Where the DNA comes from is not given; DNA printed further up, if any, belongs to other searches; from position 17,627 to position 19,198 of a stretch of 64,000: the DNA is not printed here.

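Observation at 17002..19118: PP2C phosphatase fused to a cyclic-nucleotide-binding domain, convergent with an EEP nuclease/phosphatase, with no cognate cyclase, kinase or STAS partner in view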

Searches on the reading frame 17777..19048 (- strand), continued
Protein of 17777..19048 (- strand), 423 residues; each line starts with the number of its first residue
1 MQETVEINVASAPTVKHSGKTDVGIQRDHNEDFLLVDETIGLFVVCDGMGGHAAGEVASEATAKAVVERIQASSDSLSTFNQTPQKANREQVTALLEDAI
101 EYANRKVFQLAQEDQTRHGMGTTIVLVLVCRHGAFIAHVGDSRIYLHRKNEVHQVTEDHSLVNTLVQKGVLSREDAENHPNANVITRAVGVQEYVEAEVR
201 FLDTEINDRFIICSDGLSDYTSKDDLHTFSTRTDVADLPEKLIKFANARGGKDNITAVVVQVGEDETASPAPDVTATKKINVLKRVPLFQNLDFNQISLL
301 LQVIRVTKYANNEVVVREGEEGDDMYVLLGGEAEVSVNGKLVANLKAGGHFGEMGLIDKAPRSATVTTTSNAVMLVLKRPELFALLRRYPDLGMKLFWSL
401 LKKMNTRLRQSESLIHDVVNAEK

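Call 15: find_related_loci(query=A1, collection=genome_contigs, flank=10000)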
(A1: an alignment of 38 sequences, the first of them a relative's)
Query A1 (423 aa) in genome_contigs; peptide patterns used: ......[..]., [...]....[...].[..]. (x = any residue, [..] = any of these).
600 stretches matched a pattern (row limit reached: there are more); 595 encode a relative of the query (tblastn E <= 1e-3); the best 80 are kept; 80 distinct loci.
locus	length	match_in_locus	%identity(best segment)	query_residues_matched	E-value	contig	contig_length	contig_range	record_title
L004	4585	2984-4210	42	3-411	5e-104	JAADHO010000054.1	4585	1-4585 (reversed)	MAG: Deltaproteobacteria bacterium isolate M_MetaBat.197 contig-127_52536, whole genome shotgun sequence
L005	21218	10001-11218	41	8-413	3e-102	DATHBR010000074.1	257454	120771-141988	MAG TPA_asm: Myxococcaceae bacterium isolate SMAG_U10721 k141_502818, whole genome shotgun sequence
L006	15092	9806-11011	42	15-411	5e-101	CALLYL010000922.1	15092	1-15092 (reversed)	MAG TPA_asm: uncultured Myxococcales bacterium isolate SRR5676476_bin.50_CONCOCT_v1.1_MAG genome assembly, contig: ERZ72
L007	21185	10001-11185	43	13-411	4e-100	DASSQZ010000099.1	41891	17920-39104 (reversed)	MAG TPA_asm: Myxococcales bacterium isolate SMAG_U476 k141_1608909, whole genome shotgun sequence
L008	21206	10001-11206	42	15-411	2e-98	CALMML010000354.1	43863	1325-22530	MAG TPA_asm: uncultured Myxococcales bacterium isolate SRR5676451_bin.61_CONCOCT_v1.1_MAG genome assembly, contig: ERZ72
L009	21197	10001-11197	41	15-413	3e-98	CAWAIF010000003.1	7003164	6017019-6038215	MAG: uncultured delta proteobacterium isolate MFD02416.bin.1.98 genome assembly, contig: contig_8404, whole genome shotg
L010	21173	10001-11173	41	21-413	2e-95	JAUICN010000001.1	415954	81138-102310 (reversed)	MAG: Polyangia bacterium isolate 7_bin.33 NODE_38_length_415954_cov_1.963903, whole genome shotgun sequence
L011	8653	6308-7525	42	11-411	7e-95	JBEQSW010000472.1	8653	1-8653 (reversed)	MAG: Myxococcales bacterium isolate MAG_Dt_36 k247_1527533, whole genome shotgun sequence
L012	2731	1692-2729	43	19-365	6e-98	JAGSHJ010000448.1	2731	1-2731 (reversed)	MAG: Bacteriovoracaceae bacterium isolate GY13CL_bin.22 k141_571325_length_2731_cov_7.0000, whole genome shotgun sequenc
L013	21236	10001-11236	41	5-411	2e-94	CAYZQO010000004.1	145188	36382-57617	MAG TPA_asm: uncultured Polyangiaceae bacterium isolate SRP294416_co1_450 genome assembly, contig: NODE_74_length_145188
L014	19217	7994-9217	42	15-417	1e-92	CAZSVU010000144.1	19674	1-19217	MAG TPA_asm: uncultured Polyangiaceae bacterium isolate binchicken_co150_634 genome assembly, contig: NODE_6051_length_1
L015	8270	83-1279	41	15-411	2e-91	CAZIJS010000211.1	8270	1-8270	MAG TPA_asm: uncultured Myxococcales bacterium isolate SRP163575_co1_106 genome assembly, contig: NODE_18931_length_8270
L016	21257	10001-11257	37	5-423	3e-91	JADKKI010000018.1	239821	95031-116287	MAG: Myxococcales bacterium isolate Vibo_18-Q3-R45-57_MAXAC.190 tig00004670-10-2405790, whole genome shotgun sequence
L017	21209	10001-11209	38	15-413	5e-90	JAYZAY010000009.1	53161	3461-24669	MAG: Myxococcota bacterium isolate XB_MAG1194 DB_MAG1194_0009, whole genome shotgun sequence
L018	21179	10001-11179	42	21-408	8e-90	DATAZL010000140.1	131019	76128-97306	MAG TPA_asm: Polyangiaceae bacterium isolate SMAG_U5704 k141_1847409, whole genome shotgun sequence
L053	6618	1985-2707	42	21-268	4e-49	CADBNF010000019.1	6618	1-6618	MAG: uncultured Lachnospiraceae bacterium isolate RUG14126 genome assembly, contig: RUG14126_asm_19, whole genome shotgu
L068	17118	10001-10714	40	15-261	3e-46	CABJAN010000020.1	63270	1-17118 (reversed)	Firmicutes bacterium isolate MGYG-HGUT-00119 genome assembly, contig: .20298_3_35.20, whole genome shotgun sequence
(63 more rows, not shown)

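Call 24: find_homologous_proteins(query=L002:4357-5787:+, max_evalue=1e-10)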
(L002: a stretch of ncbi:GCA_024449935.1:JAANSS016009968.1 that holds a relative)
Query L002:4357-5787:+ (477 aa): 6177 proteins with E <= 1e-10 among 8000 candidates; the best 120 are listed.
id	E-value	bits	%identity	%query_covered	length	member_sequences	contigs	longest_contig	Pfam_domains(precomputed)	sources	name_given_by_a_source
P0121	0.0e+0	1045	100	100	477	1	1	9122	PF07714.24,PF00069.32,PF03109.23,PF00027.36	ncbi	-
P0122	1.0e-218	745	71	100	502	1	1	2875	PF07714.24,PF00069.32,PF03109.23,PF00027.36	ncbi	ncbi:MAG: protein kinase, partial [Pseudomonadota bacterium]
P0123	8.7e-170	584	57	97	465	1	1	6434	PF07714.24,PF00069.32,PF03109.23,PF00027.36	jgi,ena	-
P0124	3.2e-167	575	56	96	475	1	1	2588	PF07714.24,PF00069.32,PF03109.23,PF00027.36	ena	-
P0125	5.0e-166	571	57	96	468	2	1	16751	PF07714.24,PF00069.32,PF03109.23,PF14531.13,PF00027.36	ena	-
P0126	7.9e-166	571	57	96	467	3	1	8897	PF07714.24,PF00069.32,PF03109.23,PF00027.36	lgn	-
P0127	4.4e-164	565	57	97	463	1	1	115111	PF06293.21,PF07714.24,PF00069.32,PF03109.23,PF14531.13,PF00027.36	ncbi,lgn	ncbi:MAG: protein kinase [Pseudomonadota bacterium]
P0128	1.2e-163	564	56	97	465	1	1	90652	PF07714.24,PF00069.32,PF03109.23,PF00027.36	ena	-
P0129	6.0e-163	561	55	97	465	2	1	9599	PF07714.24,PF00069.32,PF03109.23,PF00027.36,PF01636.30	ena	-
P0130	6.2e-162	558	55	97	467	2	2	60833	PF07714.24,PF00069.32,PF03109.23,PF00027.36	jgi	-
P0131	8.2e-162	558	55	96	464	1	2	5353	PF07714.24,PF00069.32,PF03109.23,PF00027.36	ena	-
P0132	1.8e-161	556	55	97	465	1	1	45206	PF07714.24,PF00069.32,PF03109.23,PF14531.13,PF00027.36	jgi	jgi:serine/threonine protein kinase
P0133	5.2e-161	555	56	95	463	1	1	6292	PF07714.24,PF00069.32,PF03109.23,PF00027.36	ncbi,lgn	ncbi:MAG: protein kinase [Gammaproteobacteria bacterium]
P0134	6.4e-161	555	54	97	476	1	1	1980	PF07714.24,PF00069.32,PF03109.23,PF00027.36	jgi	-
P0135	2.1e-160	553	55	97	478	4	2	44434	PF07714.24,PF00069.32,PF03109.23,PF00027.36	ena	-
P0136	2.9e-160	552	56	96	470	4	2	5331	PF07714.24,PF00069.32,PF03109.23,PF00027.36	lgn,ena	-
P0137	3.0e-160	552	56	95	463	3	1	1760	PF07714.24,PF00069.32,PF03109.23,PF00027.36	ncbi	-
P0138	9.5e-160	551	54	97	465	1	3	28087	PF07714.24,PF00069.32,PF03109.23,PF00027.36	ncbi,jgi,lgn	ncbi:MAG: serine/threonine protein kinase [Gammaproteobacteria bacterium]|jgi:serine/threonine prote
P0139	2.6e-159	549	54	97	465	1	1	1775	PF07714.24,PF00069.32,PF03109.23,PF00027.36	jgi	-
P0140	2.7e-159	549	54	97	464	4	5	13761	PF07714.24,PF00069.32,PF03109.23,PF00027.36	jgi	jgi:serine/threonine protein kinase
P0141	2.9e-159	549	54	97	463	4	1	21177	PF07714.24,PF00069.32,PF03109.23,PF00027.36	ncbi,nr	ncbi:MAG: protein kinase [Gammaproteobacteria bacterium]|nr:protein kinase [Gammaproteobacteria bact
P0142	3.3e-159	549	56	95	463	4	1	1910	PF07714.24,PF00069.32,PF03109.23,PF00027.36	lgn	-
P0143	3.9e-159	549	55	97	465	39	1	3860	PF07714.24,PF00069.32,PF03109.23,PF00027.36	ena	-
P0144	4.5e-159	549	55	97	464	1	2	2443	PF07714.24,PF00069.32,PF03109.23,PF00027.36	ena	-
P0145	4.8e-159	548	54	96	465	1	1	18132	PF07714.24,PF00069.32,PF03109.23,PF00027.36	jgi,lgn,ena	-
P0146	6.1e-159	548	54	97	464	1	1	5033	PF07714.24,PF00069.32,PF03109.23,PF00027.36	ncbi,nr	ncbi:MAG: cyclic nucleotide-binding domain-containing protein [Gammaproteobacteria bacterium]|nr:MAG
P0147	6.8e-159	548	55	97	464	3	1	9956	PF07714.24,PF00069.32,PF03109.23,PF00027.36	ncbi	-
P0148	7.9e-159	548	55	97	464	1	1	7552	PF07714.24,PF00069.32,PF03109.23,PF00027.36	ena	-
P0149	9.1e-159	548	54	97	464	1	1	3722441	PF07714.24,PF00069.32,PF03109.23,PF00027.36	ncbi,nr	ncbi:MAG: protein kinase [Gammaproteobacteria bacterium]|nr:MAG: protein kinase [Gammaproteobacteria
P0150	9.8e-159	547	55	96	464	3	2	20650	PF07714.24,PF00069.32,PF03109.23,PF00027.36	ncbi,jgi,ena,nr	ncbi:MAG: protein kinase [Gammaproteobacteria bacterium]|nr:protein kinase [Gammaproteobacteria bact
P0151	1.1e-158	547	55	97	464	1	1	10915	PF07714.24,PF00069.32,PF03109.23,PF00027.36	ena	-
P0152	1.5e-158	547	55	97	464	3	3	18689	PF07714.24,PF00069.32,PF03109.23,PF00027.36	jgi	-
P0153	2.5e-158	546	56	97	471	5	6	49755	PF07714.24,PF00069.32,PF03109.23,PF00027.36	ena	-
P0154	2.7e-158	546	54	97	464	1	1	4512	PF07714.24,PF00069.32,PF03109.23,PF00027.36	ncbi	-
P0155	3.2e-158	546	54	97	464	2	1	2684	PF07714.24,PF00069.32,PF03109.23,PF00027.36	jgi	jgi:serine/threonine protein kinase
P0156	3.6e-158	546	54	95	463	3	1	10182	PF07714.24,PF00069.32,PF03109.23,PF00027.36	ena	-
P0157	4.4e-158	545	54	97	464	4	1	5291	PF07714.24,PF00069.32,PF03109.23,PF00027.36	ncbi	-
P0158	5.2e-158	545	54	97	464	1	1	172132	PF07714.24,PF00069.32,PF03109.23,PF00027.36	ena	-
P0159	5.4e-158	545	54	96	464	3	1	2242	PF07714.24,PF00069.32,PF03109.23,PF00027.36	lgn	-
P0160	5.6e-158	545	54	97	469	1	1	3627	PF07714.24,PF00069.32,PF03109.23,PF00027.36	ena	-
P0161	6.1e-158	545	54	96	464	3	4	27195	PF07714.24,PF00069.32,PF03109.23,PF00027.36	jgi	jgi:serine/threonine protein kinase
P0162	6.2e-158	545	54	96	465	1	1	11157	PF07714.24,PF00069.32,PF03109.23,PF00027.36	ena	-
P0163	1.0e-157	544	53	97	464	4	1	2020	PF07714.24,PF00069.32,PF03109.23,PF00027.36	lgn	-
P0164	1.1e-157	544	55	97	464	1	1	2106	PF07714.24,PF00069.32,PF03109.23,PF00027.36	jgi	jgi:serine/threonine protein kinase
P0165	1.4e-157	544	54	97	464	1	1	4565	PF07714.24,PF00069.32,PF03109.23,PF00027.36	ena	-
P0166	1.4e-157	544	53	97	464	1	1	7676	PF07714.24,PF00069.32,PF03109.23,PF00027.36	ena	-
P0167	1.4e-157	544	54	97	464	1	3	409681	PF07714.24,PF00069.32,PF03109.23,PF00027.36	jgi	-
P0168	1.5e-157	543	54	97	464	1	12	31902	PF07714.24,PF00069.32,PF03109.23,PF00027.36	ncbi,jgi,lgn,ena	jgi:serine/threonine protein kinase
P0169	1.6e-157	543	54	97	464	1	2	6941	PF07714.24,PF00069.32,PF03109.23,PF00027.36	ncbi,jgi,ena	jgi:serine/threonine protein kinase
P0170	1.6e-157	543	55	97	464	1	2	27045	PF07714.24,PF00069.32,PF03109.23,PF00027.36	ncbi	-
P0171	1.7e-157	543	53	96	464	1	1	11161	PF07714.24,PF00069.32,PF03109.23,PF00027.36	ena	-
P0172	1.8e-157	543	53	97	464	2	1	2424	PF07714.24,PF00069.32,PF03109.23,PF00027.36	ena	-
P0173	2.4e-157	543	54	97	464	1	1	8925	PF07714.24,PF00069.32,PF03109.23,PF00027.36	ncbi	-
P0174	2.5e-157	543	54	97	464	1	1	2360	PF07714.24,PF00069.32,PF03109.23,PF00027.36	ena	-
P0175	2.6e-157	543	54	96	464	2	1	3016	PF07714.24,PF00069.32,PF03109.23,PF00027.36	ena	-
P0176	3.1e-157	542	54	97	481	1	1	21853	PF07714.24,PF00069.32,PF03109.23,PF00027.36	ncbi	-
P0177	3.2e-157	542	54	97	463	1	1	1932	PF07714.24,PF00069.32,PF03109.23,PF00027.36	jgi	-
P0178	3.9e-157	542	53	97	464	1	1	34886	PF07714.24,PF00069.32,PF03109.23,PF00027.36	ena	-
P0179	4.5e-157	542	54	97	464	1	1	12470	PF07714.24,PF00069.32,PF03109.23,PF00027.36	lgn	-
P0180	8.3e-157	541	54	96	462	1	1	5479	PF07714.24,PF00069.32,PF03109.23,PF00027.36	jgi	jgi:serine/threonine protein kinase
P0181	1.1e-156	541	54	97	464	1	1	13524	PF07714.24,PF00069.32,PF03109.23,PF00027.36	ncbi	-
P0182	1.1e-156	541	54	96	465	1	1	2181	PF07714.24,PF00069.32,PF03109.23,PF00027.36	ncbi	-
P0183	1.2e-156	541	53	97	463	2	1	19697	PF07714.24,PF00069.32,PF03109.23,PF00027.36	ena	-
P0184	1.2e-156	540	53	96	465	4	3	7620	PF07714.24,PF00069.32,PF03109.23,PF00027.36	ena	-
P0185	1.4e-156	540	54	97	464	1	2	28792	PF07714.24,PF00069.32,PF03109.23,PF00027.36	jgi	jgi:serine/threonine protein kinase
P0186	1.4e-156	540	54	97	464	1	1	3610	PF07714.24,PF00069.32,PF03109.23,PF00027.36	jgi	jgi:serine/threonine protein kinase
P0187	1.4e-156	540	54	97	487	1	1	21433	PF07714.24,PF00069.32,PF03109.23,PF00027.36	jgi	jgi:serine/threonine protein kinase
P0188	1.6e-156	540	54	97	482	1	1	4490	PF07714.24,PF00069.32,PF03109.23,PF00027.36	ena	-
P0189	2.1e-156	540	54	97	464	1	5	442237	PF07714.24,PF00069.32,PF03109.23,PF00027.36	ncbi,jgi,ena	ncbi:MAG: protein kinase [Gammaproteobacteria bacterium]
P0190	2.1e-156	540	54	97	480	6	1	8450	PF07714.24,PF00069.32,PF03109.23,PF00027.36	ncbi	-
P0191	2.1e-156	540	54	97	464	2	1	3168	PF07714.24,PF00069.32,PF03109.23,PF00027.36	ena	-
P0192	2.6e-156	539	54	97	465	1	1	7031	PF07714.24,PF00069.32,PF03109.23,PF00027.36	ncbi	-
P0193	2.7e-156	539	54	97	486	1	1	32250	PF07714.24,PF00069.32,PF03109.23,PF14531.13,PF00027.36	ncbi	-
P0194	3.5e-156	539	54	97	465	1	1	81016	PF07714.24,PF00069.32,PF03109.23,PF14531.13,PF00027.36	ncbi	-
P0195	3.6e-156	539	55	97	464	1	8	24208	PF07714.24,PF00069.32,PF03109.23,PF00027.36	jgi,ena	-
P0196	4.7e-156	539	53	97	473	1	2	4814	PF07714.24,PF00069.32,PF03109.23,PF00027.36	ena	-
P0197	5.4e-156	538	54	96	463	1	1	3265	PF07714.24,PF00069.32,PF03109.23,PF00027.36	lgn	-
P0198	5.4e-156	538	54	97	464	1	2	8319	PF07714.24,PF00069.32,PF03109.23,PF00027.36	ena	-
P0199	6.4e-156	538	54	97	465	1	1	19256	PF07714.24,PF00069.32,PF03109.23,PF14531.13,PF00027.36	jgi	-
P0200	7.2e-156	538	53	97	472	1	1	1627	PF07714.24,PF00069.32,PF03109.23,PF00027.36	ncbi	-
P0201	8.0e-156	538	52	97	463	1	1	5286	PF07714.24,PF00069.32,PF03109.23,PF00027.36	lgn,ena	-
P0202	8.7e-156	538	53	97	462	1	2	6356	PF07714.24,PF00069.32,PF03109.23,PF00027.36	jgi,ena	-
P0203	9.4e-156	538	55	97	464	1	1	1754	PF07714.24,PF00069.32,PF03109.23,PF00027.36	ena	-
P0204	1.1e-155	537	54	96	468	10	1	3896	PF07714.24,PF00069.32,PF03109.23,PF00027.36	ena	-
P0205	1.3e-155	537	54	97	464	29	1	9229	PF07714.24,PF00069.32,PF03109.23,PF00027.36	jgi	-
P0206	1.4e-155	537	54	97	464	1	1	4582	PF07714.24,PF00069.32,PF03109.23,PF00027.36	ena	-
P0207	1.6e-155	537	54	96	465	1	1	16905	PF07714.24,PF00069.32,PF03109.23,PF00027.36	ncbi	-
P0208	1.9e-155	537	54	97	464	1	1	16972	PF07714.24,PF00069.32,PF03109.23,PF00027.36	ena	-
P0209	2.1e-155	536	54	96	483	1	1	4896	PF07714.24,PF00069.32,PF03109.23,PF00027.36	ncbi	-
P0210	2.2e-155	536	53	97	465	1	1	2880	PF07714.24,PF00069.32,PF03109.23,PF00027.36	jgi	jgi:predicted Ser/Thr protein kinase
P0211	2.4e-155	536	53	97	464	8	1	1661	PF07714.24,PF00069.32,PF03109.23,PF00027.36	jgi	jgi:serine/threonine protein kinase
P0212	2.5e-155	536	54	96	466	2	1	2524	PF07714.24,PF00069.32,PF03109.23,PF00027.36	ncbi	-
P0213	2.9e-155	536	53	96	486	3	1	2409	PF07714.24,PF00069.32,PF03109.23,PF00027.36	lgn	-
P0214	3.4e-155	536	53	97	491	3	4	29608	PF07714.24,PF00069.32,PF03109.23,PF00027.36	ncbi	-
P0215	5.2e-155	535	54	96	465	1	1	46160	PF07714.24,PF00069.32,PF03109.23,PF00027.36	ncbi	-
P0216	5.2e-155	535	53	96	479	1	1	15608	PF07714.24,PF00069.32,PF03109.23,PF00027.36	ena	-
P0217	9.0e-155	534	53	96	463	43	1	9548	PF07714.24,PF00069.32,PF03109.23,PF00027.36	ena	-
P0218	1.1e-154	534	53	97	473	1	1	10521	PF07714.24,PF00069.32,PF03109.23,PF00027.36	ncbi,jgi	-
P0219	2.6e-154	533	54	97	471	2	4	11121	PF07714.24,PF00069.32,PF03109.23,PF14531.13,PF00027.36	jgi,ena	-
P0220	3.0e-154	533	55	95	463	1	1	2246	PF07714.24,PF00069.32,PF03109.23,PF00027.36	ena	-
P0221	4.5e-154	532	52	97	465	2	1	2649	PF07714.24,PF00069.32,PF03109.23,PF00027.36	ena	-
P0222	6.8e-154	531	53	97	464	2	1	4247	PF07714.24,PF00069.32,PF03109.23,PF00027.36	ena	-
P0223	7.1e-154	531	53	97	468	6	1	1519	PF07714.24,PF00069.32,PF03109.23,PF00027.36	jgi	jgi:serine/threonine protein kinase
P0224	8.0e-154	531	53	100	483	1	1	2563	PF07714.24,PF00069.32,PF03109.23,PF00027.36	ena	-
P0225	8.1e-154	531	53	96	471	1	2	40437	PF07714.24,PF00069.32,PF03109.23,PF00027.36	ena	-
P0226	1.1e-153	531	51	96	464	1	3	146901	PF07714.24,PF00069.32,PF03109.23,PF00027.36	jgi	-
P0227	1.3e-153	531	53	96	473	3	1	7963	PF07714.24,PF00069.32,PF03109.23,PF00027.36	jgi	jgi:serine/threonine protein kinase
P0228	1.7e-153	530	52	98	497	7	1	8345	PF07714.24,PF00069.32,PF03109.23,PF00027.36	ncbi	-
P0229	1.7e-153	530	54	97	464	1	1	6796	PF07714.24,PF00069.32,PF03109.23,PF00027.36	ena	-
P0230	2.0e-153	530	53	97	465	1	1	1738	PF07714.24,PF00069.32,PF03109.23,PF00027.36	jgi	jgi:CRP-like cAMP-binding protein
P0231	2.2e-153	530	53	96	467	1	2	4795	PF07714.24,PF00069.32,PF03109.23,PF14531.13,PF00027.36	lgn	-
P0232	3.1e-153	529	53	97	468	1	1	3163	PF07714.24,PF00069.32,PF03109.23,PF00027.36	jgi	jgi:serine/threonine protein kinase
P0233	3.3e-153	529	53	97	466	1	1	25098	PF07714.24,PF00069.32,PF03109.23,PF00027.36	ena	-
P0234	4.4e-153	529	54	95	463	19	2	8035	PF07714.24,PF00069.32,PF03109.23,PF00027.36,PF01636.30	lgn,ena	-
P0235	8.5e-153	528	53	96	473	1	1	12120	PF07714.24,PF00069.32,PF03109.23,PF00027.36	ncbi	-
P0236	1.6e-152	527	55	93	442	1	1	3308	PF07714.24,PF00069.32,PF03109.23,PF00027.36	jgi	jgi:serine/threonine protein kinase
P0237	1.7e-152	527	52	97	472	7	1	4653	PF07714.24,PF00069.32,PF03109.23,PF00027.36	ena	-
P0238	2.8e-152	526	52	97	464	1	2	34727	PF07714.24,PF00069.32,PF03109.23,PF00027.36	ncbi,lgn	-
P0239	3.3e-152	526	54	96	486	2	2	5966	PF07714.24,PF00069.32,PF03109.23,PF00027.36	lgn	-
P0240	4.7e-152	525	53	96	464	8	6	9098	PF07714.24,PF00069.32,PF03109.23,PF00027.36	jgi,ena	-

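Call 26: find_encoding_contigs(protein=P0127, flank=10000, max_places=3)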
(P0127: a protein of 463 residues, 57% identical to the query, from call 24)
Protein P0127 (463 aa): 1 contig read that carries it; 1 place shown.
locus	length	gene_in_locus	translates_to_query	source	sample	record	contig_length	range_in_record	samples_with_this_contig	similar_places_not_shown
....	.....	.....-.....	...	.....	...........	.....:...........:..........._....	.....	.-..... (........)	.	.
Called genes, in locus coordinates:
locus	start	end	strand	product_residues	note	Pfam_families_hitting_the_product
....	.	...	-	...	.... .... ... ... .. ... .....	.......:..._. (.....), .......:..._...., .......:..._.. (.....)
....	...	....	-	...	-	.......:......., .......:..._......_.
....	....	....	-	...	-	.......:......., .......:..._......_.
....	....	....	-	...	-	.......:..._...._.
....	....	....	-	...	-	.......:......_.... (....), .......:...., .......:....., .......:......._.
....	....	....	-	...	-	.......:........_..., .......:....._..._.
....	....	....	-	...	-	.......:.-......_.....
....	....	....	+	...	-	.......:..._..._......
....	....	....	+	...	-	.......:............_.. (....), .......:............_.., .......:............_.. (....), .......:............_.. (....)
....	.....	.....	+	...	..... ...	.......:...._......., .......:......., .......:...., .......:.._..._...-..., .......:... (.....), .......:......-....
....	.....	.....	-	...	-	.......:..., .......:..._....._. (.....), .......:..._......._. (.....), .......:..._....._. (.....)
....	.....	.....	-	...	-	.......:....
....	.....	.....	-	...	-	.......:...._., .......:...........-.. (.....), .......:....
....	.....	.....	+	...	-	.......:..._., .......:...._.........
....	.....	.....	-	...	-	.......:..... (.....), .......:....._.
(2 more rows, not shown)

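Call 27: find_encoding_contigs(protein=P0122, flank=10000, max_places=2)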
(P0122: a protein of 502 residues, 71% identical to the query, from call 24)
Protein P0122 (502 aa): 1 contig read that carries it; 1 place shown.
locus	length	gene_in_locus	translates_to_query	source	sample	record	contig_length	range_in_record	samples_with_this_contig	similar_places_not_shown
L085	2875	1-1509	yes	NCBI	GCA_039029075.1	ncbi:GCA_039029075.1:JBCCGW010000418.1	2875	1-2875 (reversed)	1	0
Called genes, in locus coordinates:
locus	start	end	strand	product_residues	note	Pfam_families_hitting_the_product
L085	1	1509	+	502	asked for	PF00027:cNMP_binding, PF00069:Pkinase, PF07714:PK_Tyr_Ser-Thr, PF03109:ABC1 (weak)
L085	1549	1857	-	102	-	-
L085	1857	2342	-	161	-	PF14196:ATC_hydrolase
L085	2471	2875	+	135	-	PF02798:GST_N, PF13417:GST_N_3, PF13409:GST_N_2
